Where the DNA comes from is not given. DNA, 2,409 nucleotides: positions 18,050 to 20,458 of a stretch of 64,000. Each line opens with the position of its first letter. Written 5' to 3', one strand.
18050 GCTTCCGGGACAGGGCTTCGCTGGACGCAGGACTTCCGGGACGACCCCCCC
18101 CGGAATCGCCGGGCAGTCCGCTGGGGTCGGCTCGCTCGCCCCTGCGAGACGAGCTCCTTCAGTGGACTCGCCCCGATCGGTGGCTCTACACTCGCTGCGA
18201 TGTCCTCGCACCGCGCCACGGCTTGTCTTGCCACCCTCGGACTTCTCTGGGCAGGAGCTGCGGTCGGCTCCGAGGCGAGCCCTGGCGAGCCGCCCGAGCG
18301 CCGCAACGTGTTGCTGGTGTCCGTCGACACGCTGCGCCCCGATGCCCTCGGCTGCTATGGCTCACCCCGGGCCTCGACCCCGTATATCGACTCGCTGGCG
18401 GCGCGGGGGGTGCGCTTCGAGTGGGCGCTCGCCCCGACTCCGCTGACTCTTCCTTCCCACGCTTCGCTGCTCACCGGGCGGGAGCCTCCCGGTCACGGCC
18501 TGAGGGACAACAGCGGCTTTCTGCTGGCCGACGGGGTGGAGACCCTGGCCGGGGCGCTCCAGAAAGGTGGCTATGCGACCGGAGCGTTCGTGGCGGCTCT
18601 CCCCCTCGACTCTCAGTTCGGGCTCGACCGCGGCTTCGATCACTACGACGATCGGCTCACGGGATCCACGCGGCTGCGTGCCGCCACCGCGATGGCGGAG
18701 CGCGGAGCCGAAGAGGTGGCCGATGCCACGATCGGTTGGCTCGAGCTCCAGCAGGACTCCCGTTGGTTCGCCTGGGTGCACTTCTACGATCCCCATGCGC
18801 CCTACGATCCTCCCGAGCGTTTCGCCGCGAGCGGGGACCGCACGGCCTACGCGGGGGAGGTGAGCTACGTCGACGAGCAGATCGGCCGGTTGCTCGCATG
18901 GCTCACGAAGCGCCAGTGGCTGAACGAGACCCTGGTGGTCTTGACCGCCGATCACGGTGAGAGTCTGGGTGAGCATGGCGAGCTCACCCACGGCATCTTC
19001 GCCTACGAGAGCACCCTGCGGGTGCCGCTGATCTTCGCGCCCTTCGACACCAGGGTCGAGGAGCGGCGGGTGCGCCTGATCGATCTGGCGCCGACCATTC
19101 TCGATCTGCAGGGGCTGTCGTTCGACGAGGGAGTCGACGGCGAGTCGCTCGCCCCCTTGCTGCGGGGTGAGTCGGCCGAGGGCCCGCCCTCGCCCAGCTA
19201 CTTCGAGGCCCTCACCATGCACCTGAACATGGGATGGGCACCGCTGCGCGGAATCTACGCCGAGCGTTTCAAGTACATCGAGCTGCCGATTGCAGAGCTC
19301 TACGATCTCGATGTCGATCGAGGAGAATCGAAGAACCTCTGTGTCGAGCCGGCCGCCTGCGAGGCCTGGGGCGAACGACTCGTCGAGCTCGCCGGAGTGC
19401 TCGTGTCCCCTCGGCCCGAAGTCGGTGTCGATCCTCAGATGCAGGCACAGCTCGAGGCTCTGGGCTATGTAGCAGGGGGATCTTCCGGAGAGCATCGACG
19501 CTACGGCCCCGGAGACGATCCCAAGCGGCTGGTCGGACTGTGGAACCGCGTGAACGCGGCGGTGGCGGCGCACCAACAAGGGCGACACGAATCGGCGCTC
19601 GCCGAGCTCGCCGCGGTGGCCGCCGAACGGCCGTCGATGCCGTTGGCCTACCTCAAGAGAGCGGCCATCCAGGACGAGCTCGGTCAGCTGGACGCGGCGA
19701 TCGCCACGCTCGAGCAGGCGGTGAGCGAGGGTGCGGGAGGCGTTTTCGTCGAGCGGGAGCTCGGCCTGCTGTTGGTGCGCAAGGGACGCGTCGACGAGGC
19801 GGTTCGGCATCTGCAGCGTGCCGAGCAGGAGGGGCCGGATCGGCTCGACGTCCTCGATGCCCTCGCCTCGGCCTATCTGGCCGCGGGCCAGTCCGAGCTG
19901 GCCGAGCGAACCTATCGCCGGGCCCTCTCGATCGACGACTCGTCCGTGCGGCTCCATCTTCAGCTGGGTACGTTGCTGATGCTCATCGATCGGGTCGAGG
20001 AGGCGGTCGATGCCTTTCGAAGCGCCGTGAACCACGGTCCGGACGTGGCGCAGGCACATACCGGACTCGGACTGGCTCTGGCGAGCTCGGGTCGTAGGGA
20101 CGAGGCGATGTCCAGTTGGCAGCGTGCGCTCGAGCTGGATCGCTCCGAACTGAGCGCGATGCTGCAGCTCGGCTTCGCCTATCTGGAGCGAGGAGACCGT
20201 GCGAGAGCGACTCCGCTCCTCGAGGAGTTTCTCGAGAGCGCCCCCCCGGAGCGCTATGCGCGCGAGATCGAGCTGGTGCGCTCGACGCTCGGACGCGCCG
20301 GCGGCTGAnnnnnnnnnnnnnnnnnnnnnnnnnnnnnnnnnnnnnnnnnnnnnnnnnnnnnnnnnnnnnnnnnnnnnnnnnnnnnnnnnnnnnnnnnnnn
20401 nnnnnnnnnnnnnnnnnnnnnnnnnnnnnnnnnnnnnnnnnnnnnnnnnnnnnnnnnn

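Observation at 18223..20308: Sulfatase-fold/TPR fusion paralogs in which the formylglycine motif C-x-P-x-R is replaced by T-L-P-S-H (also 1..1757)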

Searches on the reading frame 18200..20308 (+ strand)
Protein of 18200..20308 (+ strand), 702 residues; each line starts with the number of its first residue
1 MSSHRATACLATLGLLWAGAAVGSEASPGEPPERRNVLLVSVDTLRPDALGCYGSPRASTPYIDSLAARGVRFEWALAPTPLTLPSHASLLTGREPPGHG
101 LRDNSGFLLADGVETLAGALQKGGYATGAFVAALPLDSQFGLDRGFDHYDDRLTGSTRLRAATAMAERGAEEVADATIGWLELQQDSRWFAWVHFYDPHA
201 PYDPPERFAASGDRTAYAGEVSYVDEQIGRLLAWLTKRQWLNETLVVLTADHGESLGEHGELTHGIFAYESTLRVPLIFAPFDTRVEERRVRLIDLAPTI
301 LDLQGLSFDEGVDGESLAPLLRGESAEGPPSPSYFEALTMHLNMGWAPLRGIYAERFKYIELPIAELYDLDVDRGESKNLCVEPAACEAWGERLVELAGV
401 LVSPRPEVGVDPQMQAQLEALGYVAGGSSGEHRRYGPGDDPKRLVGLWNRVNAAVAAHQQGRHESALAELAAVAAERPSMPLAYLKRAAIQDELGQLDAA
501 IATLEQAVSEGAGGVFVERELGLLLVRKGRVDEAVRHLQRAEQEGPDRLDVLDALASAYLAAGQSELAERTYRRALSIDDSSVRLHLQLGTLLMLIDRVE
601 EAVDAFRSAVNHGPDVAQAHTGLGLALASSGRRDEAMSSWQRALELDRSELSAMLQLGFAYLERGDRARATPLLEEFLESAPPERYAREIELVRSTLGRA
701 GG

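Call 3: search_protein_families(library=pfam, proteins=[window:18200-20308:+], max_evalue=0.01)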
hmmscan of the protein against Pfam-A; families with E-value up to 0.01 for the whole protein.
window:18200-20308:+ (702 aa): 28 families (the best 25 are shown)
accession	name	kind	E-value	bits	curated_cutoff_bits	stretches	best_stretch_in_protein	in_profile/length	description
PF00884.28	Sulfatase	-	5.4e-45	154.4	25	1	35-305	1-300/301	Sulfatase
PF07719.23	TPR_2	-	2.6e-24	83.7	27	1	617-648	1-32/34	Tetratricopeptide repeat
PF13414.12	TPR_11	-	2.1e-21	75.8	26.8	1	624-664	1-41/42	TPR repeat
PF00515.34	TPR_1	-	2.1e-20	72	27.8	1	617-648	1-32/34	Tetratricopeptide repeat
PF14559.12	TPR_19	-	3.4e-20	72.6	25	3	458-510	2-54/68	Tetratricopeptide repeat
PF13181.12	TPR_8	-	6.6e-20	70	25.7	0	551-580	3-32/34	Tetratricopeptide repeat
PF13432.12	TPR_16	-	1.4e-17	64.2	32.7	3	589-645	3-59/65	Tetratricopeptide repeat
PF13428.12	TPR_14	-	3.4e-16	58.6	23.5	1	550-591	2-43/44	Tetratricopeptide repeat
PF01663.27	Phosphodiest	-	1.1e-15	58.5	23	2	37-105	1-66/342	Type I phosphodiesterase / nucleotide pyrophosphatase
PF13174.12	TPR_6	-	1.7e-14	53.8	26.3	0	653-682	2-31/33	Tetratricopeptide repeat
PF13424.12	TPR_12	-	4.5e-14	52.8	30.1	3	520-579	8-75/77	Tetratricopeptide repeat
PF13176.12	TPR_7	-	3.3e-13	49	27.9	1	552-579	2-29/36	Tetratricopeptide repeat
PF16347.10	SGSH_C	-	1.4e-10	41.9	29.3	1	257-385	1-136/154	N-sulphoglucosamine sulphohydrolase, C-terminal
PF13371.12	TPR_9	-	2e-10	41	35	0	457-509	5-57/73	Tetratricopeptide repeat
PF13431.12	TPR_17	-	3.8e-10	39.6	24.4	0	572-603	2-33/34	Tetratricopeptide repeat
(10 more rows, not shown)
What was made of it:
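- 18200..20308 (+): Gene A: exported sulfatase-fold/TPR protein, 702 aa including the signal peptide; stop codon at 20306..20308. Pfam PF00884 plus TPR families (call 3).
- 18296..19414 (+): Catalytic domain (residues 33 to about 405): sulfatase-type alpha/beta core plus the small C-terminal subdomain. PF00884 at residues 35-305, SGSH_C at 257-385, PF01663 at 37-105 (call 3).
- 19520..20305 (+): C-terminal TPR domain: a capping helix plus seven TPR-like helix pairs (residues 441-701). Pfam TPR_1, TPR_2, TPR_11, TPR_16, TPR_19 and others (call 3).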

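Call 4: search_protein_families(library=ncbifam, proteins=[window:18200-20308:+], max_evalue=0.01)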
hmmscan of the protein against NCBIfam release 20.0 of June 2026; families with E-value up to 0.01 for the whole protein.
window:18200-20308:+ (702 aa): 38 families (the best 25 are shown)
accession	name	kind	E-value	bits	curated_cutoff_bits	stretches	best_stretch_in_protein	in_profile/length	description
NF010322.0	PRK13759.1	equivalog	6.6e-47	160.1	481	2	214-386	267-442/486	arylsulfatase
TIGR03417.1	chol_sulfatase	equivalog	1.4e-39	136.3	433.45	2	213-387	251-426/500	choline-sulfatase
NF045661.1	HdlasePehA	equivalog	5.6e-31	107.7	900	2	214-385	281-469/506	phosphoric/sulfuric ester hydrolase PehA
NF040959.1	MamA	equivalog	2.9e-27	95.5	200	2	519-674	41-196/204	magnetosome protein MamA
NF052527.1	Mn_arylsulf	exception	1.2e-23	83.8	850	2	215-381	265-432/479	manganese-dependent arylsulfatase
TIGR02521.1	type_IV_pilW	equivalog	3.3e-22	79.2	154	2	520-683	36-201/234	type IV pilus biogenesis/stability protein PilW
TIGR02917.1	PEP_TPR_lipo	equivalog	2.5e-21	75.3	312.2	1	459-682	375-598/899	XrtA/PEP-CTERM system TPR-repeat protein PrsT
NF033920.0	C39_PA2778_fam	equivalog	5e-13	49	150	3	556-646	163-253/255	PA2778 family cysteine peptidase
NF033762.1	social_mot_Tgl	equivalog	4.8e-12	45.8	225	1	584-678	32-127/252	social motility TPR repeat lipoprotein Tgl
TIGR02552.1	LcrH_SycD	equivalog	6.5e-12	45.3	104.8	2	598-682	33-117/136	SycD/LcrH family type III secretion system chaperone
NF038075.1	fam_STM4013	hypoth_equivalog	1.1e-10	41.5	250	1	183-276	166-255/261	STM4013/SEN3800 family hydrolase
NF008757.0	PRK11788.1-5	equivalog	2.9e-10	39.9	363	1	555-685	186-316/388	lipopolysaccharide assembly protein LapB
NF008520.0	PRK11447.1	equivalog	4.1e-10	38.1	858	2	490-582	244-336/1157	cellulose synthase complex outer membrane protein BcsC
NF038282.1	LapC_YejM_PbgA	exception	4.2e-09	35.2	825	1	171-279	372-473/584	LPS biosynthesis-modulating metalloenzyme YejM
NF052415.1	T3SS_chap_SctY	equivalog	9.1e-09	35.8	70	1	521-610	12-104/106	type III secretion apparatus assembly chaperone SctY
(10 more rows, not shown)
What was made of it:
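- A weak NCBIfam match to LapC/YejM is seen (E=4e-9, 35 bits against a cut-off of 825; call 4).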
